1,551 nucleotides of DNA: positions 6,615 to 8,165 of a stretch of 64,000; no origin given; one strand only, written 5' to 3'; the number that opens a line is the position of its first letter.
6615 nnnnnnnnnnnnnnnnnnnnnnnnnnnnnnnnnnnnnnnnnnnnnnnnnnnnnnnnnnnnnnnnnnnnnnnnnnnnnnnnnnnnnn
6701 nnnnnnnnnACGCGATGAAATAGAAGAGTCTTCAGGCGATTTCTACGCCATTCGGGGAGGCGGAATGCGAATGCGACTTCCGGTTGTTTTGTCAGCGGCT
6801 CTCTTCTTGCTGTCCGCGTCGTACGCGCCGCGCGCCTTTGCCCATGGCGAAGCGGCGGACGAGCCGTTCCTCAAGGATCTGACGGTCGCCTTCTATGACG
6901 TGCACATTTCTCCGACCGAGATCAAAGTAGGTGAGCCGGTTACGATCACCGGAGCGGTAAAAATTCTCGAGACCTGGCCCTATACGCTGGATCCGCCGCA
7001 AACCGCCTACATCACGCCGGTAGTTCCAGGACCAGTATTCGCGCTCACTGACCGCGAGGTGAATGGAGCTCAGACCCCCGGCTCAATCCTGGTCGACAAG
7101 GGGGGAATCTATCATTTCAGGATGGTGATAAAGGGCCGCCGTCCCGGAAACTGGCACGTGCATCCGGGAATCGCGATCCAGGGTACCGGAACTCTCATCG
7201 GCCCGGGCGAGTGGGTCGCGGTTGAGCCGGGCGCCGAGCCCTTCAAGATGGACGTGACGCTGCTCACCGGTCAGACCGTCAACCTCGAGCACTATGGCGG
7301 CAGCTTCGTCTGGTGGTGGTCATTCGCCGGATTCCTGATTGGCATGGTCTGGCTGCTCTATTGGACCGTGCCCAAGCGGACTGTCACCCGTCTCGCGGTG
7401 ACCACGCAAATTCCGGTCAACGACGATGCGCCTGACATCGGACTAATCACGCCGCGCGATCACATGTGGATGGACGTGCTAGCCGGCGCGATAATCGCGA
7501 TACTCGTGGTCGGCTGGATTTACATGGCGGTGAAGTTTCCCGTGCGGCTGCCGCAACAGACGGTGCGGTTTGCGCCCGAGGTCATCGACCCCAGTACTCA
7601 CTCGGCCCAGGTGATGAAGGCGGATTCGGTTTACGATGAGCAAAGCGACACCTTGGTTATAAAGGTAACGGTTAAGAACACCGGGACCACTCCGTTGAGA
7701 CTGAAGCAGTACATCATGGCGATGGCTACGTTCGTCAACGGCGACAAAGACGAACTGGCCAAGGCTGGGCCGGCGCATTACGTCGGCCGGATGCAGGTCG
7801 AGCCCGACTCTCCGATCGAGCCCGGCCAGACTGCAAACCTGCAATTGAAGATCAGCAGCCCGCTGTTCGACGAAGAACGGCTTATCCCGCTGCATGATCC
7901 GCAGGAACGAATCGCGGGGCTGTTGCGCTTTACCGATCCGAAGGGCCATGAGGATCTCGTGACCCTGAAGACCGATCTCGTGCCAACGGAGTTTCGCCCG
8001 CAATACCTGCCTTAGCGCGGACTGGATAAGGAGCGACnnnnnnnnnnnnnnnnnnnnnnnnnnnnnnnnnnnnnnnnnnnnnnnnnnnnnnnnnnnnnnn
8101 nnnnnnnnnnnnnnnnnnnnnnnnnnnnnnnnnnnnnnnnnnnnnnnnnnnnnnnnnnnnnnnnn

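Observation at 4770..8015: Complete CuMMO (pmoCAB/amoCAB-type) operon of unknown substrate, in a high-GC genome with amine- and hydrocarbon-catabolic neighbours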

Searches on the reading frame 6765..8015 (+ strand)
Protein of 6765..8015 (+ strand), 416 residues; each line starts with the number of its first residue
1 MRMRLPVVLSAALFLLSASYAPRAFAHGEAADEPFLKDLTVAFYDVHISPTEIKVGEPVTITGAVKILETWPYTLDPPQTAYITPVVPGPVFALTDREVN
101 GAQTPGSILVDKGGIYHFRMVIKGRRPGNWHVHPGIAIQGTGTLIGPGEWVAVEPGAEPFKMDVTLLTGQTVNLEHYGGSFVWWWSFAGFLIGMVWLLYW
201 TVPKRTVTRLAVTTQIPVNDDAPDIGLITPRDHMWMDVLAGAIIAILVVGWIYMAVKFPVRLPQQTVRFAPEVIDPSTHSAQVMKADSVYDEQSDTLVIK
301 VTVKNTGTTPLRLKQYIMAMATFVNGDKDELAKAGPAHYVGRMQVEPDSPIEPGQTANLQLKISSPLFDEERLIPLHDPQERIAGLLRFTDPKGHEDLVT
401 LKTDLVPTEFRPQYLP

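Call 3: search_protein_families(library=pfam, proteins=[window:6765-8015:+])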
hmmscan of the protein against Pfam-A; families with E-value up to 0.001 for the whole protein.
window:6765-8015:+ (416 aa): 1 family
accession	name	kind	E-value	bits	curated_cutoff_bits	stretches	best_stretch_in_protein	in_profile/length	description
PF04744.17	Monooxygenase_B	-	8.1e-84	282.5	22.7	1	28-408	1-379/380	Monooxygenase subunit B protein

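Call 4: search_protein_families(library=ncbifam, proteins=[window:6765-8015:+])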
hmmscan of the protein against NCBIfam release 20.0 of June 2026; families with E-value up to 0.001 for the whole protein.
window:6765-8015:+ (416 aa): 2 families
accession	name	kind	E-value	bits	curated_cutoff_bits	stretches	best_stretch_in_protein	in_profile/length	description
NF041640.1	AmoB_BACT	equivalog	3.1e-86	289.8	336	1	8-408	10-409/410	bacterial ammonia monooxygenase, subunit AmoB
TIGR03079.1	CH4_NH3mon_ox_B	equivalog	2.5e-62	211.1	394.9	1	11-408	4-398/399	methane monooxygenase/ammonia monooxygenase subunit B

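Call 11: search_solved_structures(query=window:6765-8015:+, show_alignments=2)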
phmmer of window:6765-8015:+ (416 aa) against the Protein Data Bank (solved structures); distinct sequences matched with E-value up to 0.001: 10.
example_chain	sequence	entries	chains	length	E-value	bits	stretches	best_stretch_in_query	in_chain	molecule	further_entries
3rgb_A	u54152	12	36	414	3.6e-67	230.1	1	15-408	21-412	Methane monooxygenase subunit B2 | Particulate methane monooxygenase alpha subunit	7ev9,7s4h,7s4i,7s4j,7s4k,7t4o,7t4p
11ll_Aa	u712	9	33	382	6.6e-63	216.1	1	27-408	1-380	Particulate methane monooxygenase alpha subunit | particulate methane monooxygenase, B subunit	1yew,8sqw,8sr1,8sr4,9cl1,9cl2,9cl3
6cxh_A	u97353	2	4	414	6.3e-61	209.6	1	11-408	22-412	Particulate methane monooxygenase, B subunit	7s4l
4phz_A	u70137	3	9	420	8e-54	186.2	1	14-396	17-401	Particulate methane monooxygenase subunit B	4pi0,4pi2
7s4m_A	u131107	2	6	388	1e-51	179.2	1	27-396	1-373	Particulate methane monooxygenase alpha subunit | Methane monooxygenase/ammonia monooxygenase subunit B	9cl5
3rfr_A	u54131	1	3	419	2e-51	178.3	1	14-399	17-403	PmoB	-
3chx_A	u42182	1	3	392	8.9e-51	176.1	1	27-399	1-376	PmoB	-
9leg_B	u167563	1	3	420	8.6e-42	146.5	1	12-407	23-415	Ammonia monooxygenase subunit B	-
9cl6_A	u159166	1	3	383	1.5e-40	142.4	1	27-407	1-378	Ammonia monooxygenase beta subunit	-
9pxf_A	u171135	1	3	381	1e-39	139.7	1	27-407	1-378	Ammonia monooxygenase subunit B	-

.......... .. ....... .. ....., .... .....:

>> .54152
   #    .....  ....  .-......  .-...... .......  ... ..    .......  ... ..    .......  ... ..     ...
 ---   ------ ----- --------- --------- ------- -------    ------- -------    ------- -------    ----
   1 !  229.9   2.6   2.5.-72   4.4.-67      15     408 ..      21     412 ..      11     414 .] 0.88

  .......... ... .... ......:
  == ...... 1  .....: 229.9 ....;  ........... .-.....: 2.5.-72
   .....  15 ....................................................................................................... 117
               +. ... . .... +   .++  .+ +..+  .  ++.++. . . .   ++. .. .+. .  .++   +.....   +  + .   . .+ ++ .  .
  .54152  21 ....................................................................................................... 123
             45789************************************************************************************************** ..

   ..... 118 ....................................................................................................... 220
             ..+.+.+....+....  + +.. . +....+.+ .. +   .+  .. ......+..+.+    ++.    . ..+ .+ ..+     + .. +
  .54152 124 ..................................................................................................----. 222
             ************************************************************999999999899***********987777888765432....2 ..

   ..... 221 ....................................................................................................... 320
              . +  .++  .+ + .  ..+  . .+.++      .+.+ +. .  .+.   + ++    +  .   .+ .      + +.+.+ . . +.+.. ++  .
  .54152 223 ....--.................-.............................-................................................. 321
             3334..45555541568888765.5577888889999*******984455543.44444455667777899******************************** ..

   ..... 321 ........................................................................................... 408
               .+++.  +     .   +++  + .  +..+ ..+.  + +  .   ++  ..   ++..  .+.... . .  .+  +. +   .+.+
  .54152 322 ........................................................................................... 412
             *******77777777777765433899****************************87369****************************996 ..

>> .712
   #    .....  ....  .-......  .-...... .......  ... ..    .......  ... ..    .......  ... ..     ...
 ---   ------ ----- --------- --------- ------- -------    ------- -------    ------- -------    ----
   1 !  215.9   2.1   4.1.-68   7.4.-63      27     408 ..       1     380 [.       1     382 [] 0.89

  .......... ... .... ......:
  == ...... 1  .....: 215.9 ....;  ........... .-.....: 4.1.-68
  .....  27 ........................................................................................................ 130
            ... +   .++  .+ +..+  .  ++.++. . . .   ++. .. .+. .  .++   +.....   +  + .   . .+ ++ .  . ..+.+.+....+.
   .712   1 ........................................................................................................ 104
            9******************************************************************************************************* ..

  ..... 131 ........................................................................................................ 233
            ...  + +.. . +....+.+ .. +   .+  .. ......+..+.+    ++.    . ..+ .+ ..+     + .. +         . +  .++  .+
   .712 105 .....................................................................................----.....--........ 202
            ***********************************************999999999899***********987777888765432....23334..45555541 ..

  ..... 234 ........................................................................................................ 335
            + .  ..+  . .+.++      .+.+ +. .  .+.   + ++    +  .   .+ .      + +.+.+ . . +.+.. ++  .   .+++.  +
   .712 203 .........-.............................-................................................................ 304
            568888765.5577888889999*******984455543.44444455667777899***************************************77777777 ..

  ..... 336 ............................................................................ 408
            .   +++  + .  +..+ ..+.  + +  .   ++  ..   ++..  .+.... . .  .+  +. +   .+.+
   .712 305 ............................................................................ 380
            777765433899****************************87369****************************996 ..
